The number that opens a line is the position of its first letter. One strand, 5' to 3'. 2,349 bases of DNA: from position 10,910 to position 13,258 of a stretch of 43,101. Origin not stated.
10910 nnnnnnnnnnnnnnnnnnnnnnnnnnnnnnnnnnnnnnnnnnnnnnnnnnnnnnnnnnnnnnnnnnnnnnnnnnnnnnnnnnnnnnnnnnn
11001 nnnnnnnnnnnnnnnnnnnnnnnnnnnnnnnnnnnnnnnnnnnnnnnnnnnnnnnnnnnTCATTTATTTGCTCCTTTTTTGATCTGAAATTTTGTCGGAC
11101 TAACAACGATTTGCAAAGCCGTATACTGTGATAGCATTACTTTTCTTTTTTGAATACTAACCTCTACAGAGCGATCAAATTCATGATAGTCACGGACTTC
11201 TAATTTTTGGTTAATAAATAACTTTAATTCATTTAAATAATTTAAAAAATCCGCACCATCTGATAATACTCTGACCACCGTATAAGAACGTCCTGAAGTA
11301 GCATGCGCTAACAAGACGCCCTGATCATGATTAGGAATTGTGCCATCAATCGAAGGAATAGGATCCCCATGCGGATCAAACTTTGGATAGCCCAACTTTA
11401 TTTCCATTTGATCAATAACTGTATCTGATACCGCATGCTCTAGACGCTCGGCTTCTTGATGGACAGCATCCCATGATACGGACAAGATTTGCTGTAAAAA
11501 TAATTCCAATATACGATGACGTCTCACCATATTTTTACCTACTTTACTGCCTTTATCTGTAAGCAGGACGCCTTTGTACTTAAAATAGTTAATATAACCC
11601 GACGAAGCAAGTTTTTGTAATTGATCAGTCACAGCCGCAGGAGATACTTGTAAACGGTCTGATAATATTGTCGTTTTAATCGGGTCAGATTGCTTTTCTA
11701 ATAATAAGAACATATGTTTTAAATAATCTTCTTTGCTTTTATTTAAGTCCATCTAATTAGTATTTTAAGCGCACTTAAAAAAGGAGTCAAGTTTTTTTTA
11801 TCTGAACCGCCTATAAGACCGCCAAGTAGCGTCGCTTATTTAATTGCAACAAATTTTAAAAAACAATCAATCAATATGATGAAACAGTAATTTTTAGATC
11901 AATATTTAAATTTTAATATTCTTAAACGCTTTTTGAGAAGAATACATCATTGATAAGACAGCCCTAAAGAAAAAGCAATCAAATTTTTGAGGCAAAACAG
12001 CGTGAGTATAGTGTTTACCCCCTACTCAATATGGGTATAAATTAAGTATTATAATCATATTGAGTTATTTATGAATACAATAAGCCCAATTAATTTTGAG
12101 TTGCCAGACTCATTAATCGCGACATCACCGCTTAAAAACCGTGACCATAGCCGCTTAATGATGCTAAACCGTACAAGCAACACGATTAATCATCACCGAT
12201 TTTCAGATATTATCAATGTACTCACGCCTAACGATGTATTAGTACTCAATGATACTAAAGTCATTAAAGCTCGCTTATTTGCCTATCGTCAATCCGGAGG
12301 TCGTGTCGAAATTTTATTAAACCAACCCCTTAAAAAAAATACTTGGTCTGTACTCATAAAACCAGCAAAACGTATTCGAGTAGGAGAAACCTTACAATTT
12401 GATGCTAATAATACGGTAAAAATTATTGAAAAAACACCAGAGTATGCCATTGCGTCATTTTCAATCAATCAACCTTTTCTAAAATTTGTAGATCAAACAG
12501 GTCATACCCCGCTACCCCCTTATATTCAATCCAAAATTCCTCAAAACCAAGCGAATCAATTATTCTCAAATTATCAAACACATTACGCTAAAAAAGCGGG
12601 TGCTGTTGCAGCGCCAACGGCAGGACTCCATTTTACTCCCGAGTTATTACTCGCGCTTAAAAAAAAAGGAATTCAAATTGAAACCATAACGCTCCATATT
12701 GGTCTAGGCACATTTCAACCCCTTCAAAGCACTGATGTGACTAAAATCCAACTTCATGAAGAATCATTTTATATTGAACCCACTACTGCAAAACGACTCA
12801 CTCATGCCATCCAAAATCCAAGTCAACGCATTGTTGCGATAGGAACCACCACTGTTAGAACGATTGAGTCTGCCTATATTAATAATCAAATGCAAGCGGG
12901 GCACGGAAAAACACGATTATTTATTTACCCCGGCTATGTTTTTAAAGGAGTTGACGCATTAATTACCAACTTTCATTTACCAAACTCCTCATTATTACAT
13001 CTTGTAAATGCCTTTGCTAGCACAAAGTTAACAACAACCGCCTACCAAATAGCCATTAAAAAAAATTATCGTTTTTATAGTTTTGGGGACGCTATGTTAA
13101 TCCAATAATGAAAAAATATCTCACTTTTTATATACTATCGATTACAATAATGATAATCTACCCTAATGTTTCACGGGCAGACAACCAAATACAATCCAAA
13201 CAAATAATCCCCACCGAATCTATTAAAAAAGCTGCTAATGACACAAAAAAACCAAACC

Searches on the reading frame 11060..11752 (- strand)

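Call 18: search_protein_families(library=pfam, proteins=[window:11060-11752:-])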
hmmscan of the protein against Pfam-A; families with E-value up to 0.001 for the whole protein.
window:11060-11752:- (230 aa): 4 families
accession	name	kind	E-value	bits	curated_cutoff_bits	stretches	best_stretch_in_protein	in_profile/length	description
PF02742.21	Fe_dep_repr_C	-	3.8e-29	100.9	27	1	65-133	1-69/70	Iron dependent repressor, metal binding and dimerisation domain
PF01325.25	Fe_dep_repress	-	4.3e-15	56.1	26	1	2-62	1-60/60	Iron dependent repressor, N-terminal DNA binding domain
PF04023.20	FeoA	-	8.5e-08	32.6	23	1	147-218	2-73/74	FeoA domain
PF01047.28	MarR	-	0.00027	21.2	24.6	1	20-55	13-48/59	MarR family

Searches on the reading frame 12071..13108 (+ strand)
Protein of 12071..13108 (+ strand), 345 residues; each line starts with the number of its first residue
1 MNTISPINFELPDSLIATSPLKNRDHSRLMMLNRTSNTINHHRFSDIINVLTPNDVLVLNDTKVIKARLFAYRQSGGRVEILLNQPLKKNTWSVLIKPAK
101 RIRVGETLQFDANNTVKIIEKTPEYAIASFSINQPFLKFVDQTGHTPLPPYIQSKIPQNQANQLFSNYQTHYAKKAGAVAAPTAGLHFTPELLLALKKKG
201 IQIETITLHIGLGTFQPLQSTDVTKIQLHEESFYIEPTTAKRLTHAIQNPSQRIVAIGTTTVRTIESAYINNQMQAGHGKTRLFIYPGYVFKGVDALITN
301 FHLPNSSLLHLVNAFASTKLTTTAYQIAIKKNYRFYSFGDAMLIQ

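Call 17: search_protein_families(library=pfam, proteins=[window:12071-13108:+])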
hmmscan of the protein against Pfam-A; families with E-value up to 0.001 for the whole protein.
window:12071-13108:+ (345 aa): 1 family
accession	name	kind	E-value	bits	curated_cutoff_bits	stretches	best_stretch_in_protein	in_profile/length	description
PF02547.20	Queuosine_synth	-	3.6e-119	398.1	25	1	7-344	4-322/322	Queuosine biosynthesis protein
